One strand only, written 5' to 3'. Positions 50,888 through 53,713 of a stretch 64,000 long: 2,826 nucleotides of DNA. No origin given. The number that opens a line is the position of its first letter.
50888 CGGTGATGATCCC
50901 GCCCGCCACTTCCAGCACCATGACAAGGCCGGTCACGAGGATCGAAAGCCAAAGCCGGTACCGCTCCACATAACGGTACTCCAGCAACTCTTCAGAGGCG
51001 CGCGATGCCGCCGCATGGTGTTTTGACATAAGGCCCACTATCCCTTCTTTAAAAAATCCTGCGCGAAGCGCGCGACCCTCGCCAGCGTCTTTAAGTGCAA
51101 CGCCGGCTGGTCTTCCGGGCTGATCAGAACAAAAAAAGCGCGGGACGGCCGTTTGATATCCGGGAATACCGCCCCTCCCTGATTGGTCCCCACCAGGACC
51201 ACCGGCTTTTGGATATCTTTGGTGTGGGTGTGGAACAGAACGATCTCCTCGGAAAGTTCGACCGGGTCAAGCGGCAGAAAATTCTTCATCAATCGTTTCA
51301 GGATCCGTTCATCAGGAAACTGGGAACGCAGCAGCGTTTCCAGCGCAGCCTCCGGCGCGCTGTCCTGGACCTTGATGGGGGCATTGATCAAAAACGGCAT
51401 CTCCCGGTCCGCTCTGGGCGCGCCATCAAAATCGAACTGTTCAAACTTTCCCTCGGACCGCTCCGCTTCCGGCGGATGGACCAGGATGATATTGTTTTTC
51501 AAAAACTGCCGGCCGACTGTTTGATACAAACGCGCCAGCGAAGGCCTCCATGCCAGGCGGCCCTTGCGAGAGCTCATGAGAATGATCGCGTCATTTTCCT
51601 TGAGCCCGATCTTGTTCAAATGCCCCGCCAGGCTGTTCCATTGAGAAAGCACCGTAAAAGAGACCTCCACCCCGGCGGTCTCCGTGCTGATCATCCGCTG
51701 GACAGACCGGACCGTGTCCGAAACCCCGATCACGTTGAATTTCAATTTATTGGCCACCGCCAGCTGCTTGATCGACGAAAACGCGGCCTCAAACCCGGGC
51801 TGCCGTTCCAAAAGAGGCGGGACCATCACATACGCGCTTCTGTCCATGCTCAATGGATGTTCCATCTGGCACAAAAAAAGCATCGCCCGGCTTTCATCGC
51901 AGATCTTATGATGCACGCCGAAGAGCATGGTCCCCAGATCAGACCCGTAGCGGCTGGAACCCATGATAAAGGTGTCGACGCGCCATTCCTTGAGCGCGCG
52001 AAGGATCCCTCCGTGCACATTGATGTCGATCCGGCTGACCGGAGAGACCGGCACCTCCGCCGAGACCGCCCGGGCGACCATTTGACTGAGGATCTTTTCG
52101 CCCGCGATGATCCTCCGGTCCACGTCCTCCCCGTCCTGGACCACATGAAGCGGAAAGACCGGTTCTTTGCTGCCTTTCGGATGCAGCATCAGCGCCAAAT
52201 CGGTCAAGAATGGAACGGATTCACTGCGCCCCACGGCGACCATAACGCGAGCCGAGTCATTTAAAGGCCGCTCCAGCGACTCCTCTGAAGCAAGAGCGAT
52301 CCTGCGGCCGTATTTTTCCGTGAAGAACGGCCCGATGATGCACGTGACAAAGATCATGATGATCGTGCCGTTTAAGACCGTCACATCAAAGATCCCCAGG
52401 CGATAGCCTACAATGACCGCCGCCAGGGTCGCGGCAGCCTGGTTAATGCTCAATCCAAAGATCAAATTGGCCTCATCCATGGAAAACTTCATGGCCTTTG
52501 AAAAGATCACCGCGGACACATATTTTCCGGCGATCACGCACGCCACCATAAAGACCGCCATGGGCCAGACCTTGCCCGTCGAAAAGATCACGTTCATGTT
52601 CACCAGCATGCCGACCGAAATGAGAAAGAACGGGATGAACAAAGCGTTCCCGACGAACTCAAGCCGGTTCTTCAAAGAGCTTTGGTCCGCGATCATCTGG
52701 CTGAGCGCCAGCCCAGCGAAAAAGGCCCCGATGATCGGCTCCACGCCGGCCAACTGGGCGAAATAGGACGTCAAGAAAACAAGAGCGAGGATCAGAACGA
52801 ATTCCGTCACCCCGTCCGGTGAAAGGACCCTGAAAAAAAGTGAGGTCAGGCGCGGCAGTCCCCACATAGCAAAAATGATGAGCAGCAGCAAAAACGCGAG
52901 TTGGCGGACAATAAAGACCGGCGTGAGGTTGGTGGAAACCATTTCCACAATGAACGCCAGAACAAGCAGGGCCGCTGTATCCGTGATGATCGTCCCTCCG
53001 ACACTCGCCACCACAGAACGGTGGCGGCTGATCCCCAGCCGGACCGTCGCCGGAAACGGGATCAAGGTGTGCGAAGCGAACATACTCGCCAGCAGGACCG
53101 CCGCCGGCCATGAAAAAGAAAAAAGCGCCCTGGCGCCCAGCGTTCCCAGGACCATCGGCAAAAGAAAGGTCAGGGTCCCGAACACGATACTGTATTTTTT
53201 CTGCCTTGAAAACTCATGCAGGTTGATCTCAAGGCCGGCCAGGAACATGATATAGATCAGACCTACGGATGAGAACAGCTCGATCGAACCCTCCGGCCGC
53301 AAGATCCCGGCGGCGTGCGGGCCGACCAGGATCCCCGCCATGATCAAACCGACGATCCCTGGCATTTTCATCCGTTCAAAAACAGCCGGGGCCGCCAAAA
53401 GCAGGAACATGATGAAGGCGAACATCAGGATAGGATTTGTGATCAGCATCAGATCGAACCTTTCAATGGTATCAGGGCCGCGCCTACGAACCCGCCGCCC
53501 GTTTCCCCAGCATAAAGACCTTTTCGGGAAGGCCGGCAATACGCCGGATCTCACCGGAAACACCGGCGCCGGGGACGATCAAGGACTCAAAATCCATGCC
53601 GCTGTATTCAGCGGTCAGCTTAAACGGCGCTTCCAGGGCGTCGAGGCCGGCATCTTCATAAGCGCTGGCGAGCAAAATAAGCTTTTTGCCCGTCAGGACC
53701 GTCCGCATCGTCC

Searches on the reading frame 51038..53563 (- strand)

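Call 65: search_protein_families(library=pfam, proteins=[window:51038-53563:-], max_evalue=0.00001)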
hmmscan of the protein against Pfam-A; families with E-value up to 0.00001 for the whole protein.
window:51038-53563:- (841 aa): 2 families
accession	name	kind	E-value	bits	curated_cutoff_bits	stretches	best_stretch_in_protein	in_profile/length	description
PF00999.27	Na_H_Exchanger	-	6.4e-54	183.7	26.2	1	54-414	3-373/375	Sodium/hydrogen exchanger, transmembrane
PF00359.27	PTS_EIIA_2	-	4.2e-09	37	27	1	738-836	22-121/144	Phosphoenolpyruvate-dependent sugar phosphotransferase system, EIIA 2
